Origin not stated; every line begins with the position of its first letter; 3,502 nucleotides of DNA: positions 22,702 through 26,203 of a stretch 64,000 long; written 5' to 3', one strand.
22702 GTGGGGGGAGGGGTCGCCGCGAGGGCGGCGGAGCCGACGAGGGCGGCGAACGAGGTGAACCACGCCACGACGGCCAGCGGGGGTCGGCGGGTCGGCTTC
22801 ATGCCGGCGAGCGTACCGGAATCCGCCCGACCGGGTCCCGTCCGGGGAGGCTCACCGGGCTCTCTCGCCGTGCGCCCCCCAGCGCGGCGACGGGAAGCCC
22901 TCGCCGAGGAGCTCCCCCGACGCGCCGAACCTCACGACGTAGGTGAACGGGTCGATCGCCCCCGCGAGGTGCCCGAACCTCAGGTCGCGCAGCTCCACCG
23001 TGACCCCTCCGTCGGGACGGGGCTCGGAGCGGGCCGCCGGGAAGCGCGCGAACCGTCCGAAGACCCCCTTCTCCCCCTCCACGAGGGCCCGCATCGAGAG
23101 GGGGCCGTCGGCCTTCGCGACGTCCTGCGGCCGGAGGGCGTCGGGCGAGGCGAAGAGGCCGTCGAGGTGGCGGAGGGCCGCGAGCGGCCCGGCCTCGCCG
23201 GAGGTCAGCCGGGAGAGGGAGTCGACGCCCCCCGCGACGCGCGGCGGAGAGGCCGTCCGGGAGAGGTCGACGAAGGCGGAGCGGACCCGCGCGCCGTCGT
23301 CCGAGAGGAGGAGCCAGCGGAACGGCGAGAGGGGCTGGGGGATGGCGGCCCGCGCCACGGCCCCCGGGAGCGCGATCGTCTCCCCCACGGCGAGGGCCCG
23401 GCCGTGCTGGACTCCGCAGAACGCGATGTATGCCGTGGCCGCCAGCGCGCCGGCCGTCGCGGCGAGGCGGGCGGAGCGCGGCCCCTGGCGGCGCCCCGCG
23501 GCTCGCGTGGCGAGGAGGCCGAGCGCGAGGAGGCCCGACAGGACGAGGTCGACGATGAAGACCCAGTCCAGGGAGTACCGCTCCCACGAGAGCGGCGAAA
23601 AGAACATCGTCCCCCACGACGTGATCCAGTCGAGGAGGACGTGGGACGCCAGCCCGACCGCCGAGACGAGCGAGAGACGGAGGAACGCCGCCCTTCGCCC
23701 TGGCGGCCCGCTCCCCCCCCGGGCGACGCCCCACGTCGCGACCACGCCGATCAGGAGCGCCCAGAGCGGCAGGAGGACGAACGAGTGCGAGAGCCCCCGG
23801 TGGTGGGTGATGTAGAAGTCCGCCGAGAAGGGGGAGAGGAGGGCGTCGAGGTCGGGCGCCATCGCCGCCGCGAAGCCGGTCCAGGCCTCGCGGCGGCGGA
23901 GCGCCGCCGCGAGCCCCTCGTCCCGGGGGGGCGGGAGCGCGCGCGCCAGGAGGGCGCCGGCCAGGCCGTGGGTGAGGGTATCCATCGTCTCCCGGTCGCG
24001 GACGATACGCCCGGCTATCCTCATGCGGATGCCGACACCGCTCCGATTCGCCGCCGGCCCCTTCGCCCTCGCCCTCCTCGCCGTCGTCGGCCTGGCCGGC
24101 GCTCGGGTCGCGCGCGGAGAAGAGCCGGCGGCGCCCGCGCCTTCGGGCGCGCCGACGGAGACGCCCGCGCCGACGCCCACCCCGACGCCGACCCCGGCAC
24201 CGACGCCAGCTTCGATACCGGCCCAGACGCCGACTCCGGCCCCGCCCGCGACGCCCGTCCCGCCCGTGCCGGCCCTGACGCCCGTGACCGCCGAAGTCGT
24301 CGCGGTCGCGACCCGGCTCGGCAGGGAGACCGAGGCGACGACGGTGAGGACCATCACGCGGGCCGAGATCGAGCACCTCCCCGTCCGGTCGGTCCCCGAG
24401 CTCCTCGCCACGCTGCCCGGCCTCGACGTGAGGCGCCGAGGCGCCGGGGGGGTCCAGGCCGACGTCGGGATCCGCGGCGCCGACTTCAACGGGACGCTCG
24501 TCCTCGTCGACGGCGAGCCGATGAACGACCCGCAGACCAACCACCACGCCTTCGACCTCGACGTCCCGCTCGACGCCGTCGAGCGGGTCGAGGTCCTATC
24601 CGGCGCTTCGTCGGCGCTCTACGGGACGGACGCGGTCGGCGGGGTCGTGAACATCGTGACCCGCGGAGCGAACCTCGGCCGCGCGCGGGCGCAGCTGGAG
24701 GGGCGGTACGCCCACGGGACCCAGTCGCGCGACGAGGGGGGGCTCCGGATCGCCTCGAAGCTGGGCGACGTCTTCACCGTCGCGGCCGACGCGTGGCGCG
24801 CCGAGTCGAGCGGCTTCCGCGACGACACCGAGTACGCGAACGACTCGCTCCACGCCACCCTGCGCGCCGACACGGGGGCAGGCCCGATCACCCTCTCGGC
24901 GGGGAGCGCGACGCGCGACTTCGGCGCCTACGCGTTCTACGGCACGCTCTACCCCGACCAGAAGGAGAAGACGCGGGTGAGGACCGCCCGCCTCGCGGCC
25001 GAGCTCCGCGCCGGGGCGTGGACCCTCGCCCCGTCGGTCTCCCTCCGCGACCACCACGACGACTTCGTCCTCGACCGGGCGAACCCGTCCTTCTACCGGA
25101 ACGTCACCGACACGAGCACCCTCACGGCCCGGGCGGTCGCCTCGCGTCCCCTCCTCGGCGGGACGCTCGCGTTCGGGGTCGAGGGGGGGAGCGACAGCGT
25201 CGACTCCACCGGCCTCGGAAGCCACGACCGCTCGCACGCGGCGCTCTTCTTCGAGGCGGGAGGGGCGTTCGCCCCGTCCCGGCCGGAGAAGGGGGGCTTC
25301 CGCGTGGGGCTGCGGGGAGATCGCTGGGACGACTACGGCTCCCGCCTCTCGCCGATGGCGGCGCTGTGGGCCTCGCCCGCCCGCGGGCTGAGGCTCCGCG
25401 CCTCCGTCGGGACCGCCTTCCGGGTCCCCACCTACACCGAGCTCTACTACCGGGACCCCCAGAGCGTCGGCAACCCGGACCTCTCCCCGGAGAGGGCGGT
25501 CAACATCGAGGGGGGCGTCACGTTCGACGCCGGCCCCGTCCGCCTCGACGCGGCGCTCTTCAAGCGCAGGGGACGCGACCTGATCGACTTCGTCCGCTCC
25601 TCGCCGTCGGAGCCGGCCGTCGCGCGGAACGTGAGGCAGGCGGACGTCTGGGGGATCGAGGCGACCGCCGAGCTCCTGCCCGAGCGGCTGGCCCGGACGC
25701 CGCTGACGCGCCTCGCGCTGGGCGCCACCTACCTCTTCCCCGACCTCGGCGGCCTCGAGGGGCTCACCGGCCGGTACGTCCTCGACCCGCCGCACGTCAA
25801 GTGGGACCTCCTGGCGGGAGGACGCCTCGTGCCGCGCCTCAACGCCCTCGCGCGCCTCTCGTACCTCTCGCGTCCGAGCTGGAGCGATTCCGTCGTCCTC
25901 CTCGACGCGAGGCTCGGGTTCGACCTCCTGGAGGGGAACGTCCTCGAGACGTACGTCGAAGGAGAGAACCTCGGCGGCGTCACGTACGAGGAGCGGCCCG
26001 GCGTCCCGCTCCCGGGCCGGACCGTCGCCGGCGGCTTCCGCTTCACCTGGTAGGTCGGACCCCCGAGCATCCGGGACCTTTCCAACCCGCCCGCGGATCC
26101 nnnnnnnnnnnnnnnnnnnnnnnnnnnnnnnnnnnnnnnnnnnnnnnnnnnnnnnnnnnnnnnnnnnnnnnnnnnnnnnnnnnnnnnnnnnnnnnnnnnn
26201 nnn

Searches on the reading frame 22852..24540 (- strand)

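Call 34: search_protein_families(library=pfam, proteins=[window:22852-24540:-], max_evalue=0.0001)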
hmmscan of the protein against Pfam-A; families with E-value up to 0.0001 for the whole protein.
window:22852-24540:- (562 aa): 1 family
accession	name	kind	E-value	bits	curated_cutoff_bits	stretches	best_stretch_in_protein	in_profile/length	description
PF04307.19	YdjM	-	4.3e-29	101.7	29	1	186-380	1-174/176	YdjM inner membrane protein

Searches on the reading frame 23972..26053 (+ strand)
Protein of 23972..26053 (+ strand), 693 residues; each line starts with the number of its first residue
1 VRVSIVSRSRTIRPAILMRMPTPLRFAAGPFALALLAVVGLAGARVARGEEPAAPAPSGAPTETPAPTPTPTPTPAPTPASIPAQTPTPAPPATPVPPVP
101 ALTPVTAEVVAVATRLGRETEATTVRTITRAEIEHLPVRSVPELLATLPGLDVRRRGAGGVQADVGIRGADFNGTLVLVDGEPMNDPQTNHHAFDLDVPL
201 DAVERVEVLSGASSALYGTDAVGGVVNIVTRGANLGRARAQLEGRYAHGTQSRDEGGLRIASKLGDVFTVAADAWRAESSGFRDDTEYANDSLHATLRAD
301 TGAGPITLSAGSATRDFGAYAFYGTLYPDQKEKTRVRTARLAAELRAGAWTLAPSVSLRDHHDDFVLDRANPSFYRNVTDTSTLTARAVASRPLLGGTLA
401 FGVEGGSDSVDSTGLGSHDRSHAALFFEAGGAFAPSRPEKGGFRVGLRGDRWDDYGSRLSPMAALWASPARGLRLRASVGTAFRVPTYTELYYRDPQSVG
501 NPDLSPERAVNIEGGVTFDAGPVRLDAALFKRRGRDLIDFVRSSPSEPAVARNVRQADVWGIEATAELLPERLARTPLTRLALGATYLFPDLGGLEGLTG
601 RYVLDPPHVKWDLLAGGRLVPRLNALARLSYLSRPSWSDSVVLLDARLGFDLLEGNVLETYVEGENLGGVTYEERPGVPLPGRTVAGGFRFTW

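Call 34: search_protein_families(library=pfam, proteins=[window:23972-26053:+], max_evalue=0.0001)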
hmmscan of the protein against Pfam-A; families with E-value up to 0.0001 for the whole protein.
window:23972-26053:+ (693 aa): 2 families
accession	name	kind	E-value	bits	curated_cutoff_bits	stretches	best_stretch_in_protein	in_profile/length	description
PF00593.30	TonB_dep_Rec_b-barrel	-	4.1e-26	93.3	27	1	275-652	2-423/436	TonB dependent receptor-like, beta-barrel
PF07715.20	Plug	-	7.9e-25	87.9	23.9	1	122-225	6-107/107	TonB-dependent Receptor Plug Domain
